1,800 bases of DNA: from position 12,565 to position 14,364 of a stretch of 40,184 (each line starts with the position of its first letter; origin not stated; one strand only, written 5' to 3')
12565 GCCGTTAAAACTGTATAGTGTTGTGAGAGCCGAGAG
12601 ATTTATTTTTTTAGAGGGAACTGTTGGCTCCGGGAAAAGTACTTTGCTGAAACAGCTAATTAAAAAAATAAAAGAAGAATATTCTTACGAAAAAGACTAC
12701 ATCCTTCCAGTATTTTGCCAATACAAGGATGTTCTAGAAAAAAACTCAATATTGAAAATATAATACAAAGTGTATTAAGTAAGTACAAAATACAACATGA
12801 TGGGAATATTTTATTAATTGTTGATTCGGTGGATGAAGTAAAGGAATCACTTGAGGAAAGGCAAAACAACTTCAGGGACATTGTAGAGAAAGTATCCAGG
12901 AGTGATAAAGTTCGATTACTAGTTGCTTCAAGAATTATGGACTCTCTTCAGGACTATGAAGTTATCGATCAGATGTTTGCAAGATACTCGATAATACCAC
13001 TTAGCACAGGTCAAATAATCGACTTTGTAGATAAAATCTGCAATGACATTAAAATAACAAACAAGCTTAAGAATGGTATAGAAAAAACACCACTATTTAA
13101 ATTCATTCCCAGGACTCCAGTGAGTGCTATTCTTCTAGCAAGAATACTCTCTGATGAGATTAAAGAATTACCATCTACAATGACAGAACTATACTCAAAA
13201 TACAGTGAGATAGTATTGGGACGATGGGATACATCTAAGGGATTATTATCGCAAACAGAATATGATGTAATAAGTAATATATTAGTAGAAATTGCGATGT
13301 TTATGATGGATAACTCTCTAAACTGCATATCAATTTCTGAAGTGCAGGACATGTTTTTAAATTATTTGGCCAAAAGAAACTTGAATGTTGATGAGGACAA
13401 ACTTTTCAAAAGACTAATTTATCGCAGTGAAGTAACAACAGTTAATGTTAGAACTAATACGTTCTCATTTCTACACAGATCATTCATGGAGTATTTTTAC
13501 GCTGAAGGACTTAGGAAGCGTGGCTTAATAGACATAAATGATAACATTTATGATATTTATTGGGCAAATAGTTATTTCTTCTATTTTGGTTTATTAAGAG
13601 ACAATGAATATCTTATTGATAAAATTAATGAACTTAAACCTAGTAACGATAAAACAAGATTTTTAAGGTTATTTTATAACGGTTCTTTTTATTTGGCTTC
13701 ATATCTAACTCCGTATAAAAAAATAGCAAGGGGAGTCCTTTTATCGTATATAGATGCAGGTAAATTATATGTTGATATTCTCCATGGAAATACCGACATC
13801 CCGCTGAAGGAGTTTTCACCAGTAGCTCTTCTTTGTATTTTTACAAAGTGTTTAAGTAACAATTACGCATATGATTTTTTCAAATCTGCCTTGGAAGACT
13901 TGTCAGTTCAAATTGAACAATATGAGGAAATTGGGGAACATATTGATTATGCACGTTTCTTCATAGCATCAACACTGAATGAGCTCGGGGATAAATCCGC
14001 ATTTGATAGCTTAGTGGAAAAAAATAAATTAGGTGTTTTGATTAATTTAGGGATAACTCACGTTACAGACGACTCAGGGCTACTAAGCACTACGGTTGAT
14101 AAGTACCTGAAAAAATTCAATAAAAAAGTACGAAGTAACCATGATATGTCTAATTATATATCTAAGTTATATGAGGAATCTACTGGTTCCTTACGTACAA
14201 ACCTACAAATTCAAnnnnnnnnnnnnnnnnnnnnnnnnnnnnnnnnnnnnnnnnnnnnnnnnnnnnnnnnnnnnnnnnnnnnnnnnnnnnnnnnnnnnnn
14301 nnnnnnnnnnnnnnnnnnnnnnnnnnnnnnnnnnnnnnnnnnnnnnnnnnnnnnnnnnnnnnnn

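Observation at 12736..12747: A7 homopolymer exactly at the frame junction of the STAND NTPase: pseudogene, phase switch or slippage site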

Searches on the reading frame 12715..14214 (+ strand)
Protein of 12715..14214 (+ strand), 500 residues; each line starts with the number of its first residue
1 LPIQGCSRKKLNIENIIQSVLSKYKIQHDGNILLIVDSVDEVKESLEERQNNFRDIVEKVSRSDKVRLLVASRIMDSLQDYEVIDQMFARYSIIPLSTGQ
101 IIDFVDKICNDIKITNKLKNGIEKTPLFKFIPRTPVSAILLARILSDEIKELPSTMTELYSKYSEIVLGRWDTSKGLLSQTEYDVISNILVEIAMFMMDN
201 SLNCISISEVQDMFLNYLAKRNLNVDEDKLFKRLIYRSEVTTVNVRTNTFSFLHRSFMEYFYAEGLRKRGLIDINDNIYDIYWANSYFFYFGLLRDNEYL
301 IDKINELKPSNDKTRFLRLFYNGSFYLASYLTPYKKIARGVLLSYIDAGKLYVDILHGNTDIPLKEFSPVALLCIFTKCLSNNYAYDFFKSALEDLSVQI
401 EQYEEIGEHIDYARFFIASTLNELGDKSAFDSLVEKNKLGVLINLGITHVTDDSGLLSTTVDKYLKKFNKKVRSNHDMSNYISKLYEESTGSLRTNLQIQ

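Call 32: search_protein_families(library=pfam, proteins=[window:12715-14214:+], max_evalue=0.1)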
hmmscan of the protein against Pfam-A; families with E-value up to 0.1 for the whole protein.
window:12715-14214:+ (500 aa): 3 families
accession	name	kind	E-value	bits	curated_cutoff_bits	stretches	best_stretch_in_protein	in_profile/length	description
PF22728.1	NCH1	-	1e-38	133.2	27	1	324-489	1-168/173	NACHT C-terminal Helical domain 1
PF12422.13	Condensin2nSMC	-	7e-06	26.6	27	1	150-257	38-145/149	Condensin II non structural maintenance of chromosomes subunit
PF24883.2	NPHP3_N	-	0.007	17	24.8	1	14-73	110-164/164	Nephrocystin 3, N-terminal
